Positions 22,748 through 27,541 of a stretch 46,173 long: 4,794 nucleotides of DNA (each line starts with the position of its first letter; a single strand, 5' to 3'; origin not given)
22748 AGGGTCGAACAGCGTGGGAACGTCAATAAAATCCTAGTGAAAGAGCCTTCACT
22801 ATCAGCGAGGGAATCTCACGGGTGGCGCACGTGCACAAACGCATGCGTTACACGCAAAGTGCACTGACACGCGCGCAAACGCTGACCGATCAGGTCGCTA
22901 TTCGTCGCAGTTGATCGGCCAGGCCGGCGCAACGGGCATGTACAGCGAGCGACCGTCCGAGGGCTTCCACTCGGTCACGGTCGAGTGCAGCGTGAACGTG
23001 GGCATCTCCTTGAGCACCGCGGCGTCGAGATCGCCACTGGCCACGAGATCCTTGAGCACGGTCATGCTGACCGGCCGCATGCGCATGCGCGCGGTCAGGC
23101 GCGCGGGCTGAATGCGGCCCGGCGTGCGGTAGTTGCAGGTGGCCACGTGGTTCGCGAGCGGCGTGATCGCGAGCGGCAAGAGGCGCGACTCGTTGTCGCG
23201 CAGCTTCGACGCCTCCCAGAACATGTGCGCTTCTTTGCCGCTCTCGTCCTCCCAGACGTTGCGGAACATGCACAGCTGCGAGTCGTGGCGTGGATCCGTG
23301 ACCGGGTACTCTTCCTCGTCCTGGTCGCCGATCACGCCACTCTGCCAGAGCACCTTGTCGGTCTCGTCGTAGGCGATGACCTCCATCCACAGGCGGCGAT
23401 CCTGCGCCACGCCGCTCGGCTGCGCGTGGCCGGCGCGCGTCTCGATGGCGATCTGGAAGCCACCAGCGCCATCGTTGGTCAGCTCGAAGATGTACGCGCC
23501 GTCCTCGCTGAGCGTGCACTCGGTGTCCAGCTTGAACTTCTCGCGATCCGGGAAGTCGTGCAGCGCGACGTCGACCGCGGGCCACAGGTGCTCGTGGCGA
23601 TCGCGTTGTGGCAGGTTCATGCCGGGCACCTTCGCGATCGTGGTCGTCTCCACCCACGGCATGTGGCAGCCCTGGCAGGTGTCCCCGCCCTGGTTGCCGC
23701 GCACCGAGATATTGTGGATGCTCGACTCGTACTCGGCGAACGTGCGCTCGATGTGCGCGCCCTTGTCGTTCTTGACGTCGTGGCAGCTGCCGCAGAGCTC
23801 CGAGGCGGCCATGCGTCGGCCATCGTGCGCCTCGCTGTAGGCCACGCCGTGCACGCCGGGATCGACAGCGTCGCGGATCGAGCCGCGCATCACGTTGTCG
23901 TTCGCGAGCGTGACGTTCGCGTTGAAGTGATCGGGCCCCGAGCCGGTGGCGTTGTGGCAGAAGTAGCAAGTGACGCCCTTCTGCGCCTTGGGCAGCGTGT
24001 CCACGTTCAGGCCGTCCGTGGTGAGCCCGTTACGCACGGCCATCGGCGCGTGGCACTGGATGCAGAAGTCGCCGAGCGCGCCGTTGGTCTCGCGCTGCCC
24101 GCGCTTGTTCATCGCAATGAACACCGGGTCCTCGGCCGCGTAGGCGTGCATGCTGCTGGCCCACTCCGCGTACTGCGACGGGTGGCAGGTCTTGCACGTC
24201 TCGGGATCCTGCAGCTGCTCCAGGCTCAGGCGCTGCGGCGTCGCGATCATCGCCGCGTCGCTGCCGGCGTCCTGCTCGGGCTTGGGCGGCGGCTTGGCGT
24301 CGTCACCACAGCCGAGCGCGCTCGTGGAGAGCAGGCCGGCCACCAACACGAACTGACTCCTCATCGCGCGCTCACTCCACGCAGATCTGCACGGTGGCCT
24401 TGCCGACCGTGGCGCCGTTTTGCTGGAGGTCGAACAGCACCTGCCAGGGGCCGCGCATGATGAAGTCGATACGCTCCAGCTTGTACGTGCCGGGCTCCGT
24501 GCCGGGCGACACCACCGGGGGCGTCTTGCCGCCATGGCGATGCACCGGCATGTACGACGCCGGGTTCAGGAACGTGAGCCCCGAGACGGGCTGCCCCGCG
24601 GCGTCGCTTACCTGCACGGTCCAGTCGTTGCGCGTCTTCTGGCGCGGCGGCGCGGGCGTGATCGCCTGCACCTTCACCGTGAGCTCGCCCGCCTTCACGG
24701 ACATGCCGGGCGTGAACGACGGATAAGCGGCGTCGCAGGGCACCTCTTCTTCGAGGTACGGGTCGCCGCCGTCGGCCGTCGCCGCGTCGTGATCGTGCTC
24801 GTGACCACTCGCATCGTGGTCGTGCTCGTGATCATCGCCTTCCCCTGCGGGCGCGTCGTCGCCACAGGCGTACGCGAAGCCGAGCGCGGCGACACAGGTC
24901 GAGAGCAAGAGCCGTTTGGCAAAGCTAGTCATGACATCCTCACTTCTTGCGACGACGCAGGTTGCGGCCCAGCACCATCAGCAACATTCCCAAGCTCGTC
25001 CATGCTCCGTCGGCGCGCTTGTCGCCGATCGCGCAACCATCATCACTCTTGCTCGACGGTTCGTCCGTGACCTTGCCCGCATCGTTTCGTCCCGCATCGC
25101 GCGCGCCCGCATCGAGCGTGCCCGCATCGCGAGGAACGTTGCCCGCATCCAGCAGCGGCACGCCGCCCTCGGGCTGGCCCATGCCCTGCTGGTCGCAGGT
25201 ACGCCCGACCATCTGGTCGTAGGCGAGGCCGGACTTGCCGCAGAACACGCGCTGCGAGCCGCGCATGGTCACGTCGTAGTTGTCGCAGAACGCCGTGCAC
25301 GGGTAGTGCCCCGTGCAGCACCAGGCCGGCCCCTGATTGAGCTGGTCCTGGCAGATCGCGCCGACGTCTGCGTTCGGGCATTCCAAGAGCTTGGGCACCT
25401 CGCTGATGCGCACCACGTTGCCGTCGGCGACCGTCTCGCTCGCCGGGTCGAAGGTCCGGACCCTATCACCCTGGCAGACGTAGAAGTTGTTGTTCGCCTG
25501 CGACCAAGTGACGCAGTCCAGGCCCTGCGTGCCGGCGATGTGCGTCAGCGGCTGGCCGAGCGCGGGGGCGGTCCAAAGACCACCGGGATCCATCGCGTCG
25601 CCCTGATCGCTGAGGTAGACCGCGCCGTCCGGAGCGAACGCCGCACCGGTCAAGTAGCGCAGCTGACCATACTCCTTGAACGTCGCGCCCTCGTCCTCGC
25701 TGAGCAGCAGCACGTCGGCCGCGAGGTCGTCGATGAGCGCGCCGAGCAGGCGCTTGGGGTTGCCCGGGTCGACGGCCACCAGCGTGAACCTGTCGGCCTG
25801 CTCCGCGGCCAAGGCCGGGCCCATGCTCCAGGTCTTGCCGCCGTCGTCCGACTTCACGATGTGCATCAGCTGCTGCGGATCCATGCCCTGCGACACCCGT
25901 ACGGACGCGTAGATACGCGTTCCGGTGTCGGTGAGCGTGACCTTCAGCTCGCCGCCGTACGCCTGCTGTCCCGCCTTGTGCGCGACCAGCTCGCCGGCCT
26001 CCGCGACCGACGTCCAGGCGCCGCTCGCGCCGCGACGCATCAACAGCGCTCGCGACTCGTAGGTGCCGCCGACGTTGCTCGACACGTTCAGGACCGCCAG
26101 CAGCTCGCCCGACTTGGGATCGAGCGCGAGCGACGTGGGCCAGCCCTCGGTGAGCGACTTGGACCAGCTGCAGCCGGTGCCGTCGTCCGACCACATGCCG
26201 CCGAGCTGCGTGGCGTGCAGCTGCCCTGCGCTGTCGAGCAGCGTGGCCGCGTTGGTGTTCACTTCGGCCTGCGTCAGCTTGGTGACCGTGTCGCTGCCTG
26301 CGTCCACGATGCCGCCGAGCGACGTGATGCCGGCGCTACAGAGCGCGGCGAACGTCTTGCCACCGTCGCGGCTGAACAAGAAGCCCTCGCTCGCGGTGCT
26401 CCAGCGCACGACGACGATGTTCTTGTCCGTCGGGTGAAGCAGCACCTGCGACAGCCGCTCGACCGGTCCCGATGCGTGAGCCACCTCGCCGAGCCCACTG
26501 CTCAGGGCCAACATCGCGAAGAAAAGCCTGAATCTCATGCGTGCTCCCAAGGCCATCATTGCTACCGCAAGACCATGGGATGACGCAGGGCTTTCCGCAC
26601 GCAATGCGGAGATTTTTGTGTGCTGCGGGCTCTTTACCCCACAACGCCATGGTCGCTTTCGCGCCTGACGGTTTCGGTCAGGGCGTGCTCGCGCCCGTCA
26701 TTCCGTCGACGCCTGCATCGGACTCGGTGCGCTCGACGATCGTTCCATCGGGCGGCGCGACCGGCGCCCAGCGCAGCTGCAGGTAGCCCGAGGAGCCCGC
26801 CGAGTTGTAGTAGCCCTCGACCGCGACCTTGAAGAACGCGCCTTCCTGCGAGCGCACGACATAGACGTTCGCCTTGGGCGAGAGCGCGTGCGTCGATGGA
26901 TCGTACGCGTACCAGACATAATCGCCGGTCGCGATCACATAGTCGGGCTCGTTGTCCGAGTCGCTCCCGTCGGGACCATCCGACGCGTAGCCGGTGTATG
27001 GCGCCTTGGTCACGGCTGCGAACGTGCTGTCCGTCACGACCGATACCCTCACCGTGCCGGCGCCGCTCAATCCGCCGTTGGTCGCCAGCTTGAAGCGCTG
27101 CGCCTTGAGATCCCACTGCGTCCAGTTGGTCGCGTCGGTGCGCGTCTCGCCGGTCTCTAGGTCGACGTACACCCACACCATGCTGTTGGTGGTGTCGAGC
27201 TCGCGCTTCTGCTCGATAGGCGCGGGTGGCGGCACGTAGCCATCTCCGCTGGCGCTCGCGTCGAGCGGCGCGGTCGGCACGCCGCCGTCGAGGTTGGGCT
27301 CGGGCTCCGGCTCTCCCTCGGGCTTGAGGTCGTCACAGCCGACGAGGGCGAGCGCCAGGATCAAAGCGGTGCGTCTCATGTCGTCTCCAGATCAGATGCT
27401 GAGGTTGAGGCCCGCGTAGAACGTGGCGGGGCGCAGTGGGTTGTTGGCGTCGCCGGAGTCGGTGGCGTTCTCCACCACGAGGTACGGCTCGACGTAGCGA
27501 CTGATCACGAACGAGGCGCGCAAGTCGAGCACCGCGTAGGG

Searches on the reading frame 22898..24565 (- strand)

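Call 16: search_protein_families(library=pfam, proteins=[window:22898-24565:-], max_evalue=0.0001)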
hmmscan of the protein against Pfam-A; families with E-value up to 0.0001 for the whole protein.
window:22898-24565:- (555 aa): 4 families
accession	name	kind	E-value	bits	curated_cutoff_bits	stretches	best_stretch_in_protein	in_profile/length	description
PF13435.11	Cytochrome_C554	-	2.1e-09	38.6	20.8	1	123-204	1-83/84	Cytochrome c554 and c-prime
PF14522.11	Cytochrome_C7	-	3.1e-06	27.3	24.8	0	121-205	13-67/67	Cytochrome c7 and related cytochrome c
PF22113.1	Mtrc-MtrF_II-IV_dom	-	3.8e-06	27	30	0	117-207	77-166/176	Outer membrane cytochrome MtrC/MtrF-like, domains II/IV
PF09699.15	Paired_CXXCH_1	-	6e-06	26.3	20.6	0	166-206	8-38/41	Doubled CXXCH motif (Paired_CXXCH_1)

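Call 19: search_protein_families(library=ncbifam, proteins=[window:22898-24565:-], max_evalue=0.001)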
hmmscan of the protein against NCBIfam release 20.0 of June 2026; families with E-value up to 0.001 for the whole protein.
window:22898-24565:- (555 aa): 5 families
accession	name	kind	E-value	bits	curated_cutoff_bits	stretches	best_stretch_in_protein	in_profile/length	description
NF040886.1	cyt_C_like_Sec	equivalog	3e-12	45.9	250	1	197-409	154-338/423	multiheme c-type cytochrome (seleno)protein ExtKL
NF041198.1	UshA_like_PCGU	equivalog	1.8e-08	33.4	275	1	117-208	404-483/519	UshA-like (seleno)protein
NF041028.1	decahem_GSU2203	exception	5.1e-05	22.6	325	1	102-212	84-189/317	GSU2203 family decaheme c-type cytochrome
TIGR03153.1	cytochr_NrfH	equivalog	6.8e-05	23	134.2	0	116-143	23-52/138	cytochrome c nitrite reductase small subunit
TIGR03508.1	decahem_SO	subfamily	9.4e-05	22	192.2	1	102-214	51-160/258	DmsE family decaheme c-type cytochrome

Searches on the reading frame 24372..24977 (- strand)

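Call 16: search_protein_families(library=pfam, proteins=[window:24372-24977:-], max_evalue=0.0001)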
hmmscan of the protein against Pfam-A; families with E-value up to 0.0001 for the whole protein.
window:24372-24977:- (201 aa): 1 family
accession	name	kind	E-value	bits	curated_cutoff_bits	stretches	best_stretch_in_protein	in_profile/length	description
PF13115.11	YtkA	-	4.1e-09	37.4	25.9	1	100-180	6-82/85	YtkA-like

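Call 19: search_protein_families(library=ncbifam, proteins=[window:24372-24977:-], max_evalue=0.001)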
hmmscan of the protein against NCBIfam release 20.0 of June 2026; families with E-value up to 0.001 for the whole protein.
window:24372-24977:- (201 aa): 0 families

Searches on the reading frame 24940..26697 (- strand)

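Call 16: search_protein_families(library=pfam, proteins=[window:24940-26697:-], max_evalue=0.0001)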
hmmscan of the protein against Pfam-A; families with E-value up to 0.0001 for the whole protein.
window:24940-26697:- (585 aa): 1 family
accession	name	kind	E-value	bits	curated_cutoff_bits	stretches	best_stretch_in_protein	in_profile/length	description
PF02012.26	BNR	-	1.9e-06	27.4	27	0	283-291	3-11/12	BNR/Asp-box repeat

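Call 19: search_protein_families(library=ncbifam, proteins=[window:24940-26697:-], max_evalue=0.001)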
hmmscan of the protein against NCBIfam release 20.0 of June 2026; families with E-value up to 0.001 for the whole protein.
window:24940-26697:- (585 aa): 1 family
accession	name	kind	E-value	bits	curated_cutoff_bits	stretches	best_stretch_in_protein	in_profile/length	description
NF045728.1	glycosyl_F510_1955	equivalog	3.2e-09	36.4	175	1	272-364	110-195/246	F510_1955 family glycosylhydrolase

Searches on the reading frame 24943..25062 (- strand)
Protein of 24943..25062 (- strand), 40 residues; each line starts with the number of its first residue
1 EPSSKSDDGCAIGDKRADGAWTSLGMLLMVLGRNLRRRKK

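Call 48: search_protein_families(library=ncbifam, proteins=[window:24943-25062:-], max_evalue=10)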
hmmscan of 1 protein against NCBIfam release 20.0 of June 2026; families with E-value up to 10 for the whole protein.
seq(40 aa): 1 family
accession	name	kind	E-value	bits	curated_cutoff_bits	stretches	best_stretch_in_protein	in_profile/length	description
TIGR03901.2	MYXO-CTERM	domain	0.0028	18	20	1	9-38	5-32/34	MYXO-CTERM sorting domain-containing protein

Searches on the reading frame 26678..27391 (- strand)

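Call 16: search_protein_families(library=pfam, proteins=[window:26678-27391:-], max_evalue=0.0001)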
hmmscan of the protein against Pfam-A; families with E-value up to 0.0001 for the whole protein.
window:26678-27391:- (237 aa): 1 family
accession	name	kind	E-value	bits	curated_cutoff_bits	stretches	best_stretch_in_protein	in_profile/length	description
PF14064.11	HmuY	-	2.2e-16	60.8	27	1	71-208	3-157/157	HmuY protein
